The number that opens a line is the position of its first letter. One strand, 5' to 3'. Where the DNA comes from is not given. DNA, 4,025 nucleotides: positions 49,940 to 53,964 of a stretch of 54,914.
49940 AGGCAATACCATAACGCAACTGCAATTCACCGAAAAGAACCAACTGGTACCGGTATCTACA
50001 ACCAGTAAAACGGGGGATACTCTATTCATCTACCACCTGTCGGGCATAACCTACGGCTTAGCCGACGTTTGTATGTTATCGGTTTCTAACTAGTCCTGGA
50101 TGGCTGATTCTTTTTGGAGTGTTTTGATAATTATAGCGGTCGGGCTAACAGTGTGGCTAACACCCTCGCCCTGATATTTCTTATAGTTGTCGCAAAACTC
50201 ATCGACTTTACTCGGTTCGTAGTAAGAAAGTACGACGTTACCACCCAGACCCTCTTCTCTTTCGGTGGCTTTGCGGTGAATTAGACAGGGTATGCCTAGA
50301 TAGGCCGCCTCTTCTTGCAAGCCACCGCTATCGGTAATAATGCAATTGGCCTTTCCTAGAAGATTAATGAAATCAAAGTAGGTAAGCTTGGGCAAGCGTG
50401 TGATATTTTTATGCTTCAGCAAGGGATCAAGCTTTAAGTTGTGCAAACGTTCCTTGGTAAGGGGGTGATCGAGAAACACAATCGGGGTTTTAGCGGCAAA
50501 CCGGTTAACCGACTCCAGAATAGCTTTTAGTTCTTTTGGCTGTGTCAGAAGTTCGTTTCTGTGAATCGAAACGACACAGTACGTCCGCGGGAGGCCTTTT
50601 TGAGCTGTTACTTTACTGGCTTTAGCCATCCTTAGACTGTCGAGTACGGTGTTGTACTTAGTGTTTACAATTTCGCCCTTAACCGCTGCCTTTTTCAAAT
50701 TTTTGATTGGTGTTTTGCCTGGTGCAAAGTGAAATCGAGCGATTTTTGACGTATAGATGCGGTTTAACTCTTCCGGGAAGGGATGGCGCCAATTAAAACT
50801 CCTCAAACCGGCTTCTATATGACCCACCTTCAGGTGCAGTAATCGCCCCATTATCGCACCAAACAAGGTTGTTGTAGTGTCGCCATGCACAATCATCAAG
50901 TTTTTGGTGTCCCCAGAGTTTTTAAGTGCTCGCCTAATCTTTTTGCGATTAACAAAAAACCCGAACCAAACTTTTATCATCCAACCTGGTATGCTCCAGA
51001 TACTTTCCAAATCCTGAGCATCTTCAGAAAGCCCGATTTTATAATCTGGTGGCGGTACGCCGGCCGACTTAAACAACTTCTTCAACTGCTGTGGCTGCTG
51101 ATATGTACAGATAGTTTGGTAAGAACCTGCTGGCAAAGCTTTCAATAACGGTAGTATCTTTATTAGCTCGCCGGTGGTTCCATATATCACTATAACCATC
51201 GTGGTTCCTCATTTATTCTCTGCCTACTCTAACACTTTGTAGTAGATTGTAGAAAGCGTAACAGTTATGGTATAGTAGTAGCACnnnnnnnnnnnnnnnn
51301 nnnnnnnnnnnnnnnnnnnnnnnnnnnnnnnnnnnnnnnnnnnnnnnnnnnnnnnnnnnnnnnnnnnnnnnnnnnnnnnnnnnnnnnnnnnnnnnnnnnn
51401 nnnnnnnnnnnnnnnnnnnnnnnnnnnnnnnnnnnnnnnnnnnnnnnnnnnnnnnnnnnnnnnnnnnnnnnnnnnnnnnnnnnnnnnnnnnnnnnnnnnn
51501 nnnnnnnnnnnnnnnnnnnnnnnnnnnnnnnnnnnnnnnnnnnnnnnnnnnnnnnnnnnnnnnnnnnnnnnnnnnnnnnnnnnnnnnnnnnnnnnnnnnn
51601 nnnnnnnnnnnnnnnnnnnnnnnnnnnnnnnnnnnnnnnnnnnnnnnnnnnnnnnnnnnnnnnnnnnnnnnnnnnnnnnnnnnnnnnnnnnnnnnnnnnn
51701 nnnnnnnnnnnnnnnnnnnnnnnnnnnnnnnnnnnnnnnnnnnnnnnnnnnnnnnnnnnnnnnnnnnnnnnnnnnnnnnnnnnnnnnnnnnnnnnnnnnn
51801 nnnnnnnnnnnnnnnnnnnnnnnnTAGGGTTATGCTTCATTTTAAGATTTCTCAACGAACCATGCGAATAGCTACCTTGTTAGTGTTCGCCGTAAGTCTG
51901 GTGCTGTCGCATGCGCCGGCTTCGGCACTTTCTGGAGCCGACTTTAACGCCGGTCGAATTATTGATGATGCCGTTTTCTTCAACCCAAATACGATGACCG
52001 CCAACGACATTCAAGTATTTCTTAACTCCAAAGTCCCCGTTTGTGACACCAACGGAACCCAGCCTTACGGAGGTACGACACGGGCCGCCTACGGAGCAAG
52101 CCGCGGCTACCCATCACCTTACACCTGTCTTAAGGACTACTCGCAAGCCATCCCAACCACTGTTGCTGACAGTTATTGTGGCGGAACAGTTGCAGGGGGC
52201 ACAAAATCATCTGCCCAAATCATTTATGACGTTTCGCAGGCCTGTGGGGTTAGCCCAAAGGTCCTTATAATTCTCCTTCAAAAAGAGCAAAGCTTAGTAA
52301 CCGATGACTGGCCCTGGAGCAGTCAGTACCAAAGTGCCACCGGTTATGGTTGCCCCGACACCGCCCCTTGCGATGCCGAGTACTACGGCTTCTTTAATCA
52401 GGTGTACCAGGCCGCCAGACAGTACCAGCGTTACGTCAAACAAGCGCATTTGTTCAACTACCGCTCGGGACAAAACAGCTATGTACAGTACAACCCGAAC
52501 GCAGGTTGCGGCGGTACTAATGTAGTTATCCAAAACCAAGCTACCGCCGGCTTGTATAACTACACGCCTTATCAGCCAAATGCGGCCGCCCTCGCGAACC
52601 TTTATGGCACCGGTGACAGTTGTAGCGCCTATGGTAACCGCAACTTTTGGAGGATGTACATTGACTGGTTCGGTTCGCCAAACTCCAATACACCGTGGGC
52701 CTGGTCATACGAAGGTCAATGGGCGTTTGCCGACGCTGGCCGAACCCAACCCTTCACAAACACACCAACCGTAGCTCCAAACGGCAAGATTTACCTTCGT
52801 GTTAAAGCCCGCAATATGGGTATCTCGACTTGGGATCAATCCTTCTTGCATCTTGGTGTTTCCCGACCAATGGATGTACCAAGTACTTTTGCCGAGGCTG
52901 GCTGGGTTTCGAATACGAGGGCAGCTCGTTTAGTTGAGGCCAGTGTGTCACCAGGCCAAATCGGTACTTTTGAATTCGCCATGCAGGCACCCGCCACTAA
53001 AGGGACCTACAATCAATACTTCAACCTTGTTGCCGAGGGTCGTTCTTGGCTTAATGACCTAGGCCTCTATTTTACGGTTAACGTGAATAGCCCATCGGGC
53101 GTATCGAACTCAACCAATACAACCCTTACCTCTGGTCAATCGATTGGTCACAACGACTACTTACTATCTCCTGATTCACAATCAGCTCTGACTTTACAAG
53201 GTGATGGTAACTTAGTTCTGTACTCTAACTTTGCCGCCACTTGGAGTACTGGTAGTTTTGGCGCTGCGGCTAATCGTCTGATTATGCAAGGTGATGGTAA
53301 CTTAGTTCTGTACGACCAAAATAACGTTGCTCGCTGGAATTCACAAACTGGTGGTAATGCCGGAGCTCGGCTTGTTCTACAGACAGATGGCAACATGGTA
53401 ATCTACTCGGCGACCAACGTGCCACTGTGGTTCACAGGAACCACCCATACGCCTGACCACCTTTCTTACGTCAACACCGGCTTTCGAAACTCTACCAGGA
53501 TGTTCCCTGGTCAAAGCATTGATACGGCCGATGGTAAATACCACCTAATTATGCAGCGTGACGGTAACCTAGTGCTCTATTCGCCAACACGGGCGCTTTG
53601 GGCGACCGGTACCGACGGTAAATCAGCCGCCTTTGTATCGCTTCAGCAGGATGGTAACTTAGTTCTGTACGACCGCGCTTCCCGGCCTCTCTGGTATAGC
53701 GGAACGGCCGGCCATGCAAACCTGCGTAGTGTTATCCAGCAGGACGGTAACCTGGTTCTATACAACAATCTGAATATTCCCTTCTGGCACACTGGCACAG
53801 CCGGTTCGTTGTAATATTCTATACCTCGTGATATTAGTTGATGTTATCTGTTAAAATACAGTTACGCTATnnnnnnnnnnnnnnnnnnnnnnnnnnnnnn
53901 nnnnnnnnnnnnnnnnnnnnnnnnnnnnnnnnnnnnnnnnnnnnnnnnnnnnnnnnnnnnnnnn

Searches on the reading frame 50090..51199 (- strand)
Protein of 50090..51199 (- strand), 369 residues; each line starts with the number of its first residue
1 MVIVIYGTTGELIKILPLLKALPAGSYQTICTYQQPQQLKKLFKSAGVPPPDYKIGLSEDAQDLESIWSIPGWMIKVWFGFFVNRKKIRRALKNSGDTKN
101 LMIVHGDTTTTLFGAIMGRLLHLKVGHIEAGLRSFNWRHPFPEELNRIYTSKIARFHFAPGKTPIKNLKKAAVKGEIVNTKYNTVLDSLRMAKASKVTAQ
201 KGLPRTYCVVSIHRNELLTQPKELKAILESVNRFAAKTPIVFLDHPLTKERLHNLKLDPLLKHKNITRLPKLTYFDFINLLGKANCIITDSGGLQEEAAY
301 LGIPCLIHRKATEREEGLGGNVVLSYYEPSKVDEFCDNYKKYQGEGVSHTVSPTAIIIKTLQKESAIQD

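Call 24: search_protein_families(library=pfam, proteins=[window:50090-51199:-], max_evalue=0.00001)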
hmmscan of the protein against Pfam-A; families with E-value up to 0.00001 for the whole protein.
window:50090-51199:- (369 aa): 1 family
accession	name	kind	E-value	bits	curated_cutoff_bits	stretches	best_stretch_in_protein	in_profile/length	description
PF02350.25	Epimerase_2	-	5.6e-56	190.3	30.6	1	100-329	69-306/347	UDP-N-acetylglucosamine 2-epimerase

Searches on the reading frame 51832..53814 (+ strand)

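Call 24: search_protein_families(library=pfam, proteins=[window:51832-53814:+], max_evalue=0.00001)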
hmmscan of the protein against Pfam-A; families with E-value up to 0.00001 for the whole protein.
window:51832-53814:+ (660 aa): 1 family
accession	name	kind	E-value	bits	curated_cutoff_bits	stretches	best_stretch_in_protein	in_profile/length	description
PF01453.30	B_lectin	-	1.2e-14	55.1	32.4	0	568-623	15-75/105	D-mannose binding lectin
